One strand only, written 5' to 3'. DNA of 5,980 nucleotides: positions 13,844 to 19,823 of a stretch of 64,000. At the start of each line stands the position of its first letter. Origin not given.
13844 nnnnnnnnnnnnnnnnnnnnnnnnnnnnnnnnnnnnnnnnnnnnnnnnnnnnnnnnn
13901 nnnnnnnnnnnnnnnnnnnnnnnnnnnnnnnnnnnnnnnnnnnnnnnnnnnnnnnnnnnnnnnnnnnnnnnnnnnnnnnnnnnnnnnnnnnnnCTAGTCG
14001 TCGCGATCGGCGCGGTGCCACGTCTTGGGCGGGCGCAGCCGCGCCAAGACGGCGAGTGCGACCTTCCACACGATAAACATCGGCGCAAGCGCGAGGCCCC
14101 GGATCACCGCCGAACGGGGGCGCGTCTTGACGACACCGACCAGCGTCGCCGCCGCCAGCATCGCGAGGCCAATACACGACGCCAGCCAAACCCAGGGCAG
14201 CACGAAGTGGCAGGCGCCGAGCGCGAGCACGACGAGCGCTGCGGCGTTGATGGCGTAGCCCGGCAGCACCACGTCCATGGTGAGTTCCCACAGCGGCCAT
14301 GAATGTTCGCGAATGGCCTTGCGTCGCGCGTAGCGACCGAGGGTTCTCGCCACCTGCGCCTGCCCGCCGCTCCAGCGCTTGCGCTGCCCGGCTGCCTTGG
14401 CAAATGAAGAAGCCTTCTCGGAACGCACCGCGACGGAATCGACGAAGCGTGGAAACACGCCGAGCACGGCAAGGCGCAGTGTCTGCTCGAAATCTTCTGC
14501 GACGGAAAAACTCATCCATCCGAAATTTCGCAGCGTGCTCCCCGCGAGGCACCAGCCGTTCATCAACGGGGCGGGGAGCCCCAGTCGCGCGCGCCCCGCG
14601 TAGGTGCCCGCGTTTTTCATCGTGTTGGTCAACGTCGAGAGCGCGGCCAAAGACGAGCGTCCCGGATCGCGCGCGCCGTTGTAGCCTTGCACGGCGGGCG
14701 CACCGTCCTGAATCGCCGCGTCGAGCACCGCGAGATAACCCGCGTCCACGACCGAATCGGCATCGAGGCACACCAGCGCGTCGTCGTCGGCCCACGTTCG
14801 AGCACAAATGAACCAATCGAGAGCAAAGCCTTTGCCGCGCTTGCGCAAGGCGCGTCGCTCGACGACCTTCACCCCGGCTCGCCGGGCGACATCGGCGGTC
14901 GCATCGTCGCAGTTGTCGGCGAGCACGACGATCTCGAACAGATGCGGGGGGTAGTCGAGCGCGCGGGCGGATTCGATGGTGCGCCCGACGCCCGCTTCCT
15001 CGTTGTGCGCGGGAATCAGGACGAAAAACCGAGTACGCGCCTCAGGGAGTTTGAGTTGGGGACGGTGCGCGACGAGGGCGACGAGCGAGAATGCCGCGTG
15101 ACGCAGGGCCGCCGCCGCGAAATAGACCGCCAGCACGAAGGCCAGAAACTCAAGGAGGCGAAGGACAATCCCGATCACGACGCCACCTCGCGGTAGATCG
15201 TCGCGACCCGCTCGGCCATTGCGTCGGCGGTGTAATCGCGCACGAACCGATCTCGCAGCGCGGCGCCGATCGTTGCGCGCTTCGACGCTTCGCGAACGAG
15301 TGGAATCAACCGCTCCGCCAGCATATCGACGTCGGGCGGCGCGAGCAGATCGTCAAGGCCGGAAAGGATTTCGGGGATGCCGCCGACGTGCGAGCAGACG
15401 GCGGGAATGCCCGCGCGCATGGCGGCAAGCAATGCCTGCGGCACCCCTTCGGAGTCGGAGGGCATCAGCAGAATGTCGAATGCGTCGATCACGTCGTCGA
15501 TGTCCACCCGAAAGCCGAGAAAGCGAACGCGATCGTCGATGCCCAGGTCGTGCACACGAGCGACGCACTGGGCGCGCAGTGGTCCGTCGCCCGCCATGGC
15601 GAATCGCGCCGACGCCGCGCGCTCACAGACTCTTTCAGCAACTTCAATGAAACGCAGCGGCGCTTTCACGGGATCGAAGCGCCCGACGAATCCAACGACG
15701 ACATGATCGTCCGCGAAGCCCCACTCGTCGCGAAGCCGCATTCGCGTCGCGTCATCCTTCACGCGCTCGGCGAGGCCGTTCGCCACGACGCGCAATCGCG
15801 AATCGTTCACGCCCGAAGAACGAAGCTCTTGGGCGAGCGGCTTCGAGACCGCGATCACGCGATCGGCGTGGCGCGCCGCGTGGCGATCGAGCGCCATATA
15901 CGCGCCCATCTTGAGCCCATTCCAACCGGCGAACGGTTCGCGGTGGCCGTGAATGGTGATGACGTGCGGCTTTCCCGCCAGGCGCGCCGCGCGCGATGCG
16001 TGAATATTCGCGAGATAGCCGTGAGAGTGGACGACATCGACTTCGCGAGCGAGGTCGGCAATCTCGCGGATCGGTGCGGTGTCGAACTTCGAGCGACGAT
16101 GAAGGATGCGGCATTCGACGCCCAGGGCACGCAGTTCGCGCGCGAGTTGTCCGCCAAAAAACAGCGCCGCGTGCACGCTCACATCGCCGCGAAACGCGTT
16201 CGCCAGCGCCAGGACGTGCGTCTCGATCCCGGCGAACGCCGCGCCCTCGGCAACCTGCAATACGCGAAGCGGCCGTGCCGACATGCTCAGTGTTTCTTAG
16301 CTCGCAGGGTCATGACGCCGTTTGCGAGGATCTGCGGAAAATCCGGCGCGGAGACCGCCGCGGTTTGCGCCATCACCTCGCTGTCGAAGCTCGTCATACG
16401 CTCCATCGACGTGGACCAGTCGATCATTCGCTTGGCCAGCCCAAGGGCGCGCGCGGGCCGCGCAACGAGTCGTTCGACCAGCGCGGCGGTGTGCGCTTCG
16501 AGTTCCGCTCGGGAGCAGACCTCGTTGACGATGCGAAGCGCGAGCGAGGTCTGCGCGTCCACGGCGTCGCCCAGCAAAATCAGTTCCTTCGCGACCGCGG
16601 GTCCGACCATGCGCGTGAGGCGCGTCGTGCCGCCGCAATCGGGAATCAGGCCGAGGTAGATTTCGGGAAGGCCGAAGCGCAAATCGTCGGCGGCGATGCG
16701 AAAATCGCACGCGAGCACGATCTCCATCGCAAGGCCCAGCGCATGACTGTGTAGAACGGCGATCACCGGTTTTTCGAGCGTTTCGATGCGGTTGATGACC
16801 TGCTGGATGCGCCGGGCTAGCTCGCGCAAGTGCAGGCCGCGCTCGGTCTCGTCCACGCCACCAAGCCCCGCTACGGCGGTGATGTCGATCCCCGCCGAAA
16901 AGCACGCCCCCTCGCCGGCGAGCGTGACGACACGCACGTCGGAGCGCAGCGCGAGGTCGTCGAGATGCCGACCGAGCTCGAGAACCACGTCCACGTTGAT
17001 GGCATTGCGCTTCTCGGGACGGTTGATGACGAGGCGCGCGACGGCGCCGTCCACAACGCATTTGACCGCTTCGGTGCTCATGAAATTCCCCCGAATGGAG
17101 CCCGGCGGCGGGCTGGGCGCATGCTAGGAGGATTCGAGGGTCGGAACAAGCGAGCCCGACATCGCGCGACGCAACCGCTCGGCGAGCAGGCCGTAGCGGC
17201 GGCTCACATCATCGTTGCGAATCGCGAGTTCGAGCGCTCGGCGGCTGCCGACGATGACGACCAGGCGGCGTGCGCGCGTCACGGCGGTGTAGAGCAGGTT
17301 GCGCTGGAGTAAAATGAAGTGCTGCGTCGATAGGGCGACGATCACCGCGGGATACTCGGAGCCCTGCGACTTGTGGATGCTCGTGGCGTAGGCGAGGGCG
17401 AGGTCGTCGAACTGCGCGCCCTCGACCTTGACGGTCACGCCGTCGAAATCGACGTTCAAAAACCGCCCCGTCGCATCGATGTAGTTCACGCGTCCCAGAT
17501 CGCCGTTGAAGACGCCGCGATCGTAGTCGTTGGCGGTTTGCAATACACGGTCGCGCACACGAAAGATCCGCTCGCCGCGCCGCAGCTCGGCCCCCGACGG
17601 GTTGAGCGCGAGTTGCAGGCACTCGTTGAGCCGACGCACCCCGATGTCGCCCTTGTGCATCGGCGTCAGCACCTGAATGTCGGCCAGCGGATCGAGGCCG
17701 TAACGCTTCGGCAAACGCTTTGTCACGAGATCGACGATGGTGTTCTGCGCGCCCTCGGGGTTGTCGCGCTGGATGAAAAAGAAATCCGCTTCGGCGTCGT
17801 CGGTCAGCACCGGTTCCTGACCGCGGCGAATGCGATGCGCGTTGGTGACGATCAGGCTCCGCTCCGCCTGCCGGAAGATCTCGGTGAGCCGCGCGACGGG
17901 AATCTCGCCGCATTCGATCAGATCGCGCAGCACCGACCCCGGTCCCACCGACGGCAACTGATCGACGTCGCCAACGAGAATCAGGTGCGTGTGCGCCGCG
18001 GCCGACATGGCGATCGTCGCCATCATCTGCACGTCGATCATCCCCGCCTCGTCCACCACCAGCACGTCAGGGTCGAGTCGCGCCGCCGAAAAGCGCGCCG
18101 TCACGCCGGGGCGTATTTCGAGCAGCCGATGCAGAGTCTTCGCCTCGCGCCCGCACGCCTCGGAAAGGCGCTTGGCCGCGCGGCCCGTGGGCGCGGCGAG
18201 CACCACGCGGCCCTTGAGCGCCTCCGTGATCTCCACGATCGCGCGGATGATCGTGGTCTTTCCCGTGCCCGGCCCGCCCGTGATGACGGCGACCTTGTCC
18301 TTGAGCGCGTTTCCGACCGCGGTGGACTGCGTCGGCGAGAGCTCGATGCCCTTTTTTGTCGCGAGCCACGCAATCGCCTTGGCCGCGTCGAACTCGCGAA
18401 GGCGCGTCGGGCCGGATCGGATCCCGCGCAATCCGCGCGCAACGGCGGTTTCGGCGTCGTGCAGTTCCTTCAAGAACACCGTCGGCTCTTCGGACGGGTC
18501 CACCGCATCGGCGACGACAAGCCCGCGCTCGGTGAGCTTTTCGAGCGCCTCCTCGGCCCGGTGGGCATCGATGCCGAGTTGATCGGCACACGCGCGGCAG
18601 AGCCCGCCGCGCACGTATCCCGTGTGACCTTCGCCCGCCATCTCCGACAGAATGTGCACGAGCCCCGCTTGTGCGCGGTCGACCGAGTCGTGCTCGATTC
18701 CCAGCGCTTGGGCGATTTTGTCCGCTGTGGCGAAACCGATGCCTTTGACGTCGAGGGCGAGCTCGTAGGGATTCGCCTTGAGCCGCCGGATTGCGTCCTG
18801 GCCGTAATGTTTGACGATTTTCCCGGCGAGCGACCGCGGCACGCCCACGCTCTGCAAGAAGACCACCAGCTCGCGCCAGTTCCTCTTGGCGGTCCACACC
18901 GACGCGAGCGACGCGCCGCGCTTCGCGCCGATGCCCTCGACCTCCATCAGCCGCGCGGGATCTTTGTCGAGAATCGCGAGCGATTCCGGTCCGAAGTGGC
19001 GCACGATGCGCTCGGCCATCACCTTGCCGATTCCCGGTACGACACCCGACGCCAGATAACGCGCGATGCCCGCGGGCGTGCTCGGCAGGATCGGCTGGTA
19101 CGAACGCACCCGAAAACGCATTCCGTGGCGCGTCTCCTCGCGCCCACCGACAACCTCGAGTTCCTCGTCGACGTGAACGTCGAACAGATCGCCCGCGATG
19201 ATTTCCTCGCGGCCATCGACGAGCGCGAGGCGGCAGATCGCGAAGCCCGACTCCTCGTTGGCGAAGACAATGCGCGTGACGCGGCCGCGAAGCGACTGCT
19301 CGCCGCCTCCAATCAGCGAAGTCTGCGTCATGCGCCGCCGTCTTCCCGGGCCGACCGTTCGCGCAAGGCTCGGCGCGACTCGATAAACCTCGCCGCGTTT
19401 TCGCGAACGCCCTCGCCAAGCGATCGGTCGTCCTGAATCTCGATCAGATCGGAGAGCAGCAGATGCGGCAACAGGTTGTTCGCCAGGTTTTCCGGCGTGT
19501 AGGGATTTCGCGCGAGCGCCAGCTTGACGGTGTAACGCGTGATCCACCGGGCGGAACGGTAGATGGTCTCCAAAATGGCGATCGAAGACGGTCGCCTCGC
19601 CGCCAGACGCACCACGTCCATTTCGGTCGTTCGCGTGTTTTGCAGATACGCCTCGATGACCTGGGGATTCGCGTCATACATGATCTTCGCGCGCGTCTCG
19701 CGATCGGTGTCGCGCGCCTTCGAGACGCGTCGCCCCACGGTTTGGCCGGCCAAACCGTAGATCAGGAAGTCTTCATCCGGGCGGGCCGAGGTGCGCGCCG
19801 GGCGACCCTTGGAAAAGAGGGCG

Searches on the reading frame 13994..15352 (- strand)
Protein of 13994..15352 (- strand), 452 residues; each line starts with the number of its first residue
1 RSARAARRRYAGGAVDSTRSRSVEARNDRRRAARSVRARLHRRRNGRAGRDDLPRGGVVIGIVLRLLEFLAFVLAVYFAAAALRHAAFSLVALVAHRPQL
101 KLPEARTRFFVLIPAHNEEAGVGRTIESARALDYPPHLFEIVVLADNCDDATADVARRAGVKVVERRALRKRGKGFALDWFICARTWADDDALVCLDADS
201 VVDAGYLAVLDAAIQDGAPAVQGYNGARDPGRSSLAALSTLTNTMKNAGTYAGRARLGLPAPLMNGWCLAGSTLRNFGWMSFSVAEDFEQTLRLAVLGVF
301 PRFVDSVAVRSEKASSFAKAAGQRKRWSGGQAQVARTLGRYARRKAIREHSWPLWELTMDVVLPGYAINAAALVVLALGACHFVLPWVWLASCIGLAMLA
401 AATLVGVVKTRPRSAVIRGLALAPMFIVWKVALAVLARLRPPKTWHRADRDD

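Call 34: search_protein_families(library=pfam, proteins=[window:13994-15352:-], max_evalue=0.001)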
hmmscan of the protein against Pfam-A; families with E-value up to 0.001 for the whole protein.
window:13994-15352:- (452 aa): 3 families
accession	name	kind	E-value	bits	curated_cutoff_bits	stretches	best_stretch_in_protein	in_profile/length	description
PF13641.12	Glyco_tranf_2_3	-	1.6e-21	77.9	27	1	109-330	3-230/230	Glycosyltransferase like family 2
PF13632.12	Glyco_trans_2_3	-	6.1e-16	59.3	27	1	194-398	3-194/198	Glycosyl transferase family group 2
PF00535.33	Glycos_transf_2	-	1.1e-12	48.6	23.3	1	111-222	2-112/168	Glycosyl transferase family 2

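Call 67: search_protein_families(library=ncbifam, proteins=[window:13994-15352:-], max_evalue=0.001)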
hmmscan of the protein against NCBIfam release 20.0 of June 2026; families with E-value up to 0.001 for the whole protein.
window:13994-15352:- (452 aa): 12 families
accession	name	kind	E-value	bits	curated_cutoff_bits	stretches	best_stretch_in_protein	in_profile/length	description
NF041865.1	EpsU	equivalog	3.2e-54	184.5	700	1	89-450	22-390/394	exopolysaccharide biosynthesis GT2 family glycosyltransferase EpsU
NF053846.1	glyco_with_XrtP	equivalog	6e-13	48.3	520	2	279-382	247-347/440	XrtP-associated glycosyltransferase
TIGR03937.1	PgaC_IcaA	equivalog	1.4e-11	44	422.3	1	72-208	10-144/407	poly-beta-1,6-N-acetyl-D-glucosamine synthase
NF010496.0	PRK13915.1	equivalog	2.2e-10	40.2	262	1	82-199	13-126/307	glucosyl-3-phosphoglycerate synthase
TIGR03030.1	CelA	equivalog_domain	1.7e-08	33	699.1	1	106-158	130-183/714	UDP-forming cellulose synthase catalytic subunit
TIGR03469.1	HpnB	hypoth_equivalog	2.5e-08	33.4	379.25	1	101-219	38-151/386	hopene-associated glycosyltransferase HpnB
TIGR04182.1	glyco_TIGR04182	equivalog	9.2e-08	31.8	325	1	111-247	4-130/293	S-layer glycoprotein N-glycosyltransferase AglJ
TIGR04283.1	glyco_like_mftF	equivalog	1.6e-07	31.1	182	1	111-242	3-125/221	TIGR04283 family arsenosugar biosynthesis glycosyltransferase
NF008558.0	PRK11498.1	equivalog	1.4e-05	23.2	992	0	101-168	264-335/872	UDP-forming cellulose synthase catalytic subunit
TIGR03965.1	mycofact_glyco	equivalog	1.7e-05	23.9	280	1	93-217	61-182/467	mycofactocin biosynthesis glycosyltransferase MftF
NF041391.1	DPhHxTase_Halo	equivalog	7.2e-05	21.9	375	1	117-223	5-102/213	dolichyl-phosphate hexose transferase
NF058614.1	PPMAGASynPpgS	equivalog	0.00053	19.5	370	1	110-199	3-86/226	polyprenyl-phospho-N-acetylgalactosaminyl synthase PpgS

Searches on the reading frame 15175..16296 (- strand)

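Call 35: search_protein_families(library=pfam, proteins=[window:15175-16296:-], max_evalue=0.001)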
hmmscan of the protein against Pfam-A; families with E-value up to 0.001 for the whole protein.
window:15175-16296:- (373 aa): 7 families
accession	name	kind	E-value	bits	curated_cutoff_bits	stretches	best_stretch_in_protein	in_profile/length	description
PF13692.12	Glyco_trans_1_4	-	6.8e-29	101.4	27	1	200-334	3-140/142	Glycosyl transferases group 1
PF00534.26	Glycos_transf_1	-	4.7e-27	95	26.4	1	188-346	5-168/172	Glycosyl transferases group 1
PF13439.12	Glyco_transf_4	-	2e-25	90.2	28.5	1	23-174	3-165/170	Glycosyltransferase Family 4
PF13579.12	Glyco_trans_4_4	-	6.1e-19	69.3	29.7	1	23-174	2-158/158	Glycosyl transferase 4-like domain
PF20706.3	GT4-conflict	-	1e-06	28.5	26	1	134-331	137-333/385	Family 4 Glycosyltransferase in conflict systems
PF13477.12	Glyco_trans_4_2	-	0.00012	22.7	23.4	1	25-150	10-138/139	Glycosyl transferase 4-like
PF13524.12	Glyco_trans_1_2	-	0.00024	21.5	25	1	282-363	60-141/144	Glycosyl transferase-like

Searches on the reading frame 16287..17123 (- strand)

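Call 35: search_protein_families(library=pfam, proteins=[window:16287-17123:-], max_evalue=0.001)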
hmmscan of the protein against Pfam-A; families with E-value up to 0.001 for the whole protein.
window:16287-17123:- (278 aa): 2 families
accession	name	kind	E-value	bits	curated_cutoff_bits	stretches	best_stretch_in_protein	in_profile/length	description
PF00378.25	ECH_1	-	9.4e-41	140.2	27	1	26-259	4-230/251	Enoyl-CoA hydratase/isomerase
PF16113.10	ECH_2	-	4.4e-30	105.7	27.2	1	29-234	2-203/335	Enoyl-CoA hydratase/isomerase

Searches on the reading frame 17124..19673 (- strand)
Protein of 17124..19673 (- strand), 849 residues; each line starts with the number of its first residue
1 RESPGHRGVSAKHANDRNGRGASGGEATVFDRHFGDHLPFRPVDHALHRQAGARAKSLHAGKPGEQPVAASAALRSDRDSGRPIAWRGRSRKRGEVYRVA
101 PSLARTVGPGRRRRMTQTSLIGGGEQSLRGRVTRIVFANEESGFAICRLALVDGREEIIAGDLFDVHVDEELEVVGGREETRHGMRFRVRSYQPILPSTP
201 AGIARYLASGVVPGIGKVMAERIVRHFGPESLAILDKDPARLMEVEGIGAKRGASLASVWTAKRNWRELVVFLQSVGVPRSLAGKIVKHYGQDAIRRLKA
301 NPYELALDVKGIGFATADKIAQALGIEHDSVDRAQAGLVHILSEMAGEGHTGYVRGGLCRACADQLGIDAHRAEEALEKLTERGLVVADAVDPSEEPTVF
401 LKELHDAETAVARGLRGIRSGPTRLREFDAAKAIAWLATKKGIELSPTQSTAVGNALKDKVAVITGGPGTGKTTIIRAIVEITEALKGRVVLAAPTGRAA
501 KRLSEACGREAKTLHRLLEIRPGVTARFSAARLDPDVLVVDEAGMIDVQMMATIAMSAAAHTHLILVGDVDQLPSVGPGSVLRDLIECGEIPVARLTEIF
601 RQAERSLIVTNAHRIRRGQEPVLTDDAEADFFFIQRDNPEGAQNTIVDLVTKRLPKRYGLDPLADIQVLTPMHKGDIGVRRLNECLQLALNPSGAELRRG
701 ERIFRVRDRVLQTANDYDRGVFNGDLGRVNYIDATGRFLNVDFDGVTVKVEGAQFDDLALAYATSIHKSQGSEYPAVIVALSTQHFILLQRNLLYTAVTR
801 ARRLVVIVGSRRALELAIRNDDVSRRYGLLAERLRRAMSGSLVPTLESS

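Call 35: search_protein_families(library=pfam, proteins=[window:17124-19673:-], max_evalue=0.001)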
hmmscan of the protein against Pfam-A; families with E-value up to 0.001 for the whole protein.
window:17124-19673:- (849 aa): 15 families
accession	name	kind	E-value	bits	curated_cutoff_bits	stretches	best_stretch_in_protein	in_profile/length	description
PF13604.12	AAA_30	-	2.7e-45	154.9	27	1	444-621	1-174/191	AAA domain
PF13245.12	AAA_19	-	1.2e-38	132.7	25.1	1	449-578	1-134/134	AAA domain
PF14490.11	HHH_RecD2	-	1.6e-35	121.4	27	1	263-351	2-91/92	ATP-dependent RecD2 DNA helicase HHH domain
PF18335.7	SH3_13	-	6.2e-19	68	41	1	682-743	1-65/65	ATP-dependent RecD-like DNA helicase SH3 domain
PF13538.12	UvrD_C_2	-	1.4e-18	66.9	27.4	1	760-808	1-52/52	UvrD-like helicase C-terminal domain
PF01443.25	Viral_helicase1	-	3.2e-12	47.2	21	2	463-576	2-100/228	Viral superfamily 1 RNA helicase core domain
PF13086.12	AAA_11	-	1.3e-11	45.2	27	2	529-576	209-253/257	AAA domain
PF23139.1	OB_YrrC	-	2e-11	44.1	27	1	126-197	2-76/76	ATP-dependent DNA helicase YrrC, OB-fold domain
PF14520.12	HHH_5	-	1.2e-09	39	27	1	212-254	7-49/57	Helix-hairpin-helix domain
PF13401.12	AAA_22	-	4.5e-07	30.7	27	1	460-568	6-122/130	AAA domain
PF09848.15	SLFN-g3_helicase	-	1e-05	25.5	24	1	460-546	2-91/354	Schlafen group 3, DNA/RNA helicase domain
PF05127.21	NAT10_TcmA_helicase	-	8.2e-05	23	22.7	1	463-556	1-111/176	RNA cytidine acetyltransferase NAT10/TcmA, helicase domain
PF00633.29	HHH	-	9.7e-05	22.5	24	0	212-225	16-29/30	Helix-hairpin-helix motif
PF13521.12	AAA_28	-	0.00055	20.6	27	0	463-542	3-81/164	AAA domain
PF12826.13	HHH_2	-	0.00093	19.8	27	0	212-266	8-61/64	Helix-hairpin-helix motif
